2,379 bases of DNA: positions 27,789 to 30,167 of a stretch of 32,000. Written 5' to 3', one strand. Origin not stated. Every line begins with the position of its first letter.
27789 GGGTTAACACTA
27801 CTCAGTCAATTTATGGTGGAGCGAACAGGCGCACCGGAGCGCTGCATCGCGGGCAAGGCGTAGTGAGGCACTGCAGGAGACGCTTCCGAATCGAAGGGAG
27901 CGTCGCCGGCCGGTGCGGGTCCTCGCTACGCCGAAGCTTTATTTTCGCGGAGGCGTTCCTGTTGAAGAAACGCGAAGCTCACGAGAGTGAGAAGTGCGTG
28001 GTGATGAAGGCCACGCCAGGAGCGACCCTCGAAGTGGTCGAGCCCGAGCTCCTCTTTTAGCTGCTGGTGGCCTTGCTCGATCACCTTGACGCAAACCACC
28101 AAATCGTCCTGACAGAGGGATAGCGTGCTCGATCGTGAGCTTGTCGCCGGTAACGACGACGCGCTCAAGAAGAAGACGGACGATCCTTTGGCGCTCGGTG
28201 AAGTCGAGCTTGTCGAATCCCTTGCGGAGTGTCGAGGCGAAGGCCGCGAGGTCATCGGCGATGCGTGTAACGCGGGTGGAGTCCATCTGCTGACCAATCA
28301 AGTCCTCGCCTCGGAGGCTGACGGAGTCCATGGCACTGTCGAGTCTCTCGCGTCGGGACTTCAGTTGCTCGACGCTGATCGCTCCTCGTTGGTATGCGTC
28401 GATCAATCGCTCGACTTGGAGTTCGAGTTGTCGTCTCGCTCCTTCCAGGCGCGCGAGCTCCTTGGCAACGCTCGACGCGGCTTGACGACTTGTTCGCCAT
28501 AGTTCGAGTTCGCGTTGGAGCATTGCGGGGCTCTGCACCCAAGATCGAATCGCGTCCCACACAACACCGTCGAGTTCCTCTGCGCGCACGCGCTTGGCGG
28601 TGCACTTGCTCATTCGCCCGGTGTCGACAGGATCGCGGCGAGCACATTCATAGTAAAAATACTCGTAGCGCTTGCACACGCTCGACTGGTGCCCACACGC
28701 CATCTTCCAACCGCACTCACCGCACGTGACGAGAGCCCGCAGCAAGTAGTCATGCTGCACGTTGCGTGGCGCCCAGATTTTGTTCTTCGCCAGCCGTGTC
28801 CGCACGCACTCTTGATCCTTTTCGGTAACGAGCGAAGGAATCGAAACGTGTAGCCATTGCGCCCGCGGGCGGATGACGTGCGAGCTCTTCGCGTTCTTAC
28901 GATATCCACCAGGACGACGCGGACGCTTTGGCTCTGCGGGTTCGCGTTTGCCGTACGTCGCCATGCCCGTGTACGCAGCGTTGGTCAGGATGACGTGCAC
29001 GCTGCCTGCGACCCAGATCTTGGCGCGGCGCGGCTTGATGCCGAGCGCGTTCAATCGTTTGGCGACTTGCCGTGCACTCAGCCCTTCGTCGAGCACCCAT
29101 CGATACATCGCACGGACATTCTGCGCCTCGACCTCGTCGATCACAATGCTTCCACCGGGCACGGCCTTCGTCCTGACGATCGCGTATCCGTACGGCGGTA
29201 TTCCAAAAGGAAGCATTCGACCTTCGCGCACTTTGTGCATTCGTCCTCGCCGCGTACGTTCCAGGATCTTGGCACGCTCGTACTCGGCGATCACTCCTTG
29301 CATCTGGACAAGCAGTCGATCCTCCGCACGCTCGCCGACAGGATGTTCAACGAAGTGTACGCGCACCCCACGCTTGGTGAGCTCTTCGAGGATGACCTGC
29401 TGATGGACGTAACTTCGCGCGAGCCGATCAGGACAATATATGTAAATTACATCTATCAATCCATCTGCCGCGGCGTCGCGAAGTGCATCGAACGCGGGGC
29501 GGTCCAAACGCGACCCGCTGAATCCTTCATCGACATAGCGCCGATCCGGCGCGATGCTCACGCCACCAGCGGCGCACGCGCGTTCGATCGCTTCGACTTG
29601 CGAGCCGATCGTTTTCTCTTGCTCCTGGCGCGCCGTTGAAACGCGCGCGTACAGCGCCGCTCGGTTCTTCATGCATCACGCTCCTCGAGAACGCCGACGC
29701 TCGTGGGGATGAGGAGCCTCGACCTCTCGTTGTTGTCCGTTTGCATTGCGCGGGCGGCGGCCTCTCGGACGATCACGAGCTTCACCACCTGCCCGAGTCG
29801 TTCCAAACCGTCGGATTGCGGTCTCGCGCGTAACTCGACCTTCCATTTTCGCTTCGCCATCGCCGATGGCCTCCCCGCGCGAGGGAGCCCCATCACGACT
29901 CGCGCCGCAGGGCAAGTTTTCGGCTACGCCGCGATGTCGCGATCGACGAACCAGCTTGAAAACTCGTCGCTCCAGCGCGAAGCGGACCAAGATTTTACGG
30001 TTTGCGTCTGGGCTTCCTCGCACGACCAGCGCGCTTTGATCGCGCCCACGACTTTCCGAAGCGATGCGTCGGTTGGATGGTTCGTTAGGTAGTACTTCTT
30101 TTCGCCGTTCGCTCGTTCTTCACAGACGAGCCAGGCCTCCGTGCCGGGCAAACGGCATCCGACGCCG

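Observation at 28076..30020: IS-sized (1.94 kb) element carrying only a large serine recombinase, nested in an IS701 transposase gene, with reconstructable attL/attR/attP/attB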

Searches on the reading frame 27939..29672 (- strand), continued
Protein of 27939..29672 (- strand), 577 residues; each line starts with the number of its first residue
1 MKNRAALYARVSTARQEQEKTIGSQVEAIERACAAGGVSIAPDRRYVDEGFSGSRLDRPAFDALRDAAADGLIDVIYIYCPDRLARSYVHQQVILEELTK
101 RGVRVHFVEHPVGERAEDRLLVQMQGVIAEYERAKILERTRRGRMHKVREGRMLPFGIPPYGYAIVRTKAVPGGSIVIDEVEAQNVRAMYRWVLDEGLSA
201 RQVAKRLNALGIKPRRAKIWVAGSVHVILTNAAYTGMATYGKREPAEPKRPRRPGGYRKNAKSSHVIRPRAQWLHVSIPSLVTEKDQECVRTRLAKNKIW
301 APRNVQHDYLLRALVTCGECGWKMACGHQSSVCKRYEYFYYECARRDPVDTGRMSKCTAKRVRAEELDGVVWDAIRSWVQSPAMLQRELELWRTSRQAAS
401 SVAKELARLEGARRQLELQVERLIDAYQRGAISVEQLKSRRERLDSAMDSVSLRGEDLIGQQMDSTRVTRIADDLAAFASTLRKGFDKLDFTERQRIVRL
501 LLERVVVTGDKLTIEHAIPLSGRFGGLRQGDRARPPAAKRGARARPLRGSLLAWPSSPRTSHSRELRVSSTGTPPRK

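Call 79: search_dna_similar(query=window:28080-29672:-, collection=plasmids, mode=protein, max_evalue=1e-40, max_rows=25)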
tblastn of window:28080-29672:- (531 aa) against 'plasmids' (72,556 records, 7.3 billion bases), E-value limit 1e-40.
Records with a match: 49; places in all: 70; records where one place covers at least 80% of the query: 46.
Best place of each record, by identity: <60% 49.
By first word of the organism name: Microvirga 9; Roseomonas 8; Rhizobium 7; Pseudomonas 4; Streptomyces 4; Skermanella 3; Mesorhizobium 2; Methylocystis 2; Bradyrhizobium 2; Rhodococcus 1; and 7 more.
By predicted mobility (MOB-suite, as given by PLSDB): non-mobilizable 32; conjugative 9; mobilizable 8.
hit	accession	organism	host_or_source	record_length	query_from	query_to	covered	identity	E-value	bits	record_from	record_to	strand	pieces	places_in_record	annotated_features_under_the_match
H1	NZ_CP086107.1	Skermanella mucosa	single cell,crude oil contaminated ...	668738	6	520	97%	35.7%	5e-79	277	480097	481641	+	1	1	hypothetical protein (x2)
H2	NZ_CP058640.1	Rhodococcus sp. ZPP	cell culture,soil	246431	5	523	98%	35.2%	2e-72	258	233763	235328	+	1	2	recombinase family protein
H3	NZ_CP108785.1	Embleya sp. NBC_00888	-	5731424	5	519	97%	35.2%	4e-74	263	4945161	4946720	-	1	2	none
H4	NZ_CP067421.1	Skermanella sp. TT6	Homo sapiens,single cell,skin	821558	4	485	91%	37.0%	5e-84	291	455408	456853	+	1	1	none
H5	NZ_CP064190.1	Rhizobium sp. 007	Onobrychis viciifolia,cell culture,root ...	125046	5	519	97%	34.5%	2e-62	266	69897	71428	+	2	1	recombinase family protein (x2)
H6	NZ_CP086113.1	Skermanella rosea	single cell,hydrocarbon-contaminated ...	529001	6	519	97%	34.4%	5e-67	242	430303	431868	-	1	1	recombinase family protein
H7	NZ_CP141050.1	Microvirga lotononidis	-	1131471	4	491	92%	36.2%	2e-72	258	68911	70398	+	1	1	none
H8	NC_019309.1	Pseudomonas sp. K-62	-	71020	4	529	99%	33.5%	2e-67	243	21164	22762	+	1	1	none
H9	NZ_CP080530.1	Mesorhizobium sp. AR02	Oxytropis sp.,Cell culture,root nodule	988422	5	520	97%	34.2%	4e-73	260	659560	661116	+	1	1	recombinase family protein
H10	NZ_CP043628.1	Methylobacterium aquaticum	Prosopis cineraria,pure bacterial ...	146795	4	529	99%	33.3%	4e-67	243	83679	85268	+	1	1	recombinase family protein | IS4 family transposase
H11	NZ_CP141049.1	Microvirga lotononidis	-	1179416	4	521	98%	33.8%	2e-72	258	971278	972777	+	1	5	none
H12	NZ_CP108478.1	Streptomyces mirabilis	-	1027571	5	519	97%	33.8%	2e-76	270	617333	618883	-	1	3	record has no annotation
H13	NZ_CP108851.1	Streptomyces sp. NBC_00842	-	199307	6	523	98%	33.5%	1e-72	258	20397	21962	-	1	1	none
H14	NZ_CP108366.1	Streptomyces sp. NBC_01340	-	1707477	6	520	97%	33.6%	5e-71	254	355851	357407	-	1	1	none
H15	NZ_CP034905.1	Roseomonas mucosa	Homo sapiens,tissue sample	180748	4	527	99%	33.0%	2e-68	246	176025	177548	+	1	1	recombinase family protein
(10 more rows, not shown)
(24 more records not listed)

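Call 80: get_annotated_region(hit=H10, flank=2500)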
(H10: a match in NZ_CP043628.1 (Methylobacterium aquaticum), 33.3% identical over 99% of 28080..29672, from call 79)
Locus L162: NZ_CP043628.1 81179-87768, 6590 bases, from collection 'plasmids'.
description: Methylobacterium aquaticum strain BG2 plasmid pMaqPC1, complete sequence
organism: Methylobacterium aquaticum (NCBI taxid 270351)
taxonomy: Bacteria; Pseudomonadota; Alphaproteobacteria; Hyphomicrobiales; Methylobacteriaceae; Methylobacterium; Methylobacterium aquaticum
host: -; source: Prosopis cineraria,pure bacterial culture,nodule; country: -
typing (MOB-suite, as given by PLSDB): non-mobilizable
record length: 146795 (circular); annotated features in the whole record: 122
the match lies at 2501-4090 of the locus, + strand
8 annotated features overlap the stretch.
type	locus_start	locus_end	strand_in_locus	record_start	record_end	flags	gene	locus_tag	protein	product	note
CDS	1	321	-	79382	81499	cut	-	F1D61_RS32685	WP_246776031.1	heavy metal translocating P-type ATPase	-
CDS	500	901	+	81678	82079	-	-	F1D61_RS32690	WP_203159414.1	helix-turn-helix domain-containing protein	-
CDS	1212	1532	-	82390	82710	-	-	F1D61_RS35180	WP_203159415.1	hypothetical protein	-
CDS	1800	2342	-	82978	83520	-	-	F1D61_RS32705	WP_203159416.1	hypothetical protein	-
CDS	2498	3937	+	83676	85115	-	-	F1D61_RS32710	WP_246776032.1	recombinase family protein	GO:0006310 - DNA recombination [Evidence IEA]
CDS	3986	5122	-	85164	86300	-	-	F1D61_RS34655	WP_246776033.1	IS4 family transposase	-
CDS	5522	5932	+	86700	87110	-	-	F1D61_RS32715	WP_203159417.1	MerR family DNA-binding protein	-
CDS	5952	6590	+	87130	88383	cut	-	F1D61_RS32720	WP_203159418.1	MFS transporter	GO:0055085 - transmembrane transport [Evidence IEA]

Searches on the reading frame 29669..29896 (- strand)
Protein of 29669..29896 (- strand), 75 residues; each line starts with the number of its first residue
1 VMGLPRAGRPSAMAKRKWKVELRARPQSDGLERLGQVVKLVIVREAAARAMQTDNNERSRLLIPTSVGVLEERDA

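Call 6: search_protein_families(library=pfam, proteins=[window:29669-29896:-], max_evalue=0.01)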
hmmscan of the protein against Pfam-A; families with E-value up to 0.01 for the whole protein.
window:29669-29896:- (75 aa): 0 families

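Call 21: search_protein_families(library=ncbifam, proteins=[window:29672-29860:-], max_evalue=1)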
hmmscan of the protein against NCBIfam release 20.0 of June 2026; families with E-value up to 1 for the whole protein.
seq(63 aa): 0 families

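Call 46: find_homologous_proteins(query=window:29672-29860:-, max_evalue=10)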
Query seq(63 aa) (63 aa): 8 proteins with E <= 10 among 8 candidates.
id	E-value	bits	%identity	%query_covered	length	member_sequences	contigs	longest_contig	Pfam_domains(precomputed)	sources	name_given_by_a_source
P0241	2.5e-16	76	69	97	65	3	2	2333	-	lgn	-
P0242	4.4e-16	75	70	100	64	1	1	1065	-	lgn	-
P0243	1.2e-14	71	67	100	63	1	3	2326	-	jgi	jgi:hypothetical protein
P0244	1.7e-14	70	64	100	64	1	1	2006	-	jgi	jgi:hypothetical protein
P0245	5.6e-12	62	60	100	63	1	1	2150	-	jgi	jgi:hypothetical protein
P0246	6.3e-12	62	61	100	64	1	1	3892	-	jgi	jgi:hypothetical protein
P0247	6.6e-12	62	60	100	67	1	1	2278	-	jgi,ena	jgi:hypothetical protein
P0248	1.9e-11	61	61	100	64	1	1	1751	-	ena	-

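Call 55: predict_structure(alignment_id=A2)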
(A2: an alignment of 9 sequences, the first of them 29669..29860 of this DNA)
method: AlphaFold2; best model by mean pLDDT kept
length: 63 residues; sequences in the alignment: 9
mean_pLDDT: 66.3   pTM: 0.34
mean pLDDT of the five models: 66.3, 65.8, 63.5, 63.3, 62.2
residues with pLDDT >= 90: 5; 70-90: 23; 50-70: 22; < 50: 13
segments of 3 or more residues with pLDDT < 50: 51-63
pLDDT, mean of each block of 10 residues (from residue 1): 70 71 89 79 55 43 38
secondary structure, 60 per line:
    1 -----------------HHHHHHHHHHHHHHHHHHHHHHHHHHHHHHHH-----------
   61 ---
elements in order: H18-49
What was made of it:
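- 29669..29860 (-): Conserved small ORF of 63 aa, coupled to the LSR start by an ATGA overlap. It is a candidate accessory or directionality factor. The AF2 model has an extended N-terminus followed by one long helix, at pLDDT 66 (call 55).
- On Recombination directionality factor (for the 63-aa ORF): The AF2 model is a single helix at pLDDT 66 (call 55).
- The small protein was modelled at only pLDDT 66 (call 55).
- Tried and rejected: The small ORF gave one helix at pLDDT 66 (call 55).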

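Call 64: search_protein_families(library=phrogs, proteins=[window:29672-29860:-], max_evalue=0.1)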
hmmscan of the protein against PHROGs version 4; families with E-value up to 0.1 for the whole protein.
seq(63 aa): 0 families
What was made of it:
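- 29669..29860 (-): No Pfam, NCBIfam or PHROG hit (calls 6, 21, 64).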

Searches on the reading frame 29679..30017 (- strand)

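Call 21: search_protein_families(library=ncbifam, proteins=[window:29679-30017:-], max_evalue=1)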
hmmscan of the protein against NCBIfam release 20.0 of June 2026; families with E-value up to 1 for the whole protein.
seq(113 aa): 1 family
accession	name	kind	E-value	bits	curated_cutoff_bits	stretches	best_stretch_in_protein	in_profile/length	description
NF011390.0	PRK14815.1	equivalog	0.14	11.4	281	1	27-79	122-174/183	NADH dehydrogenase subunit B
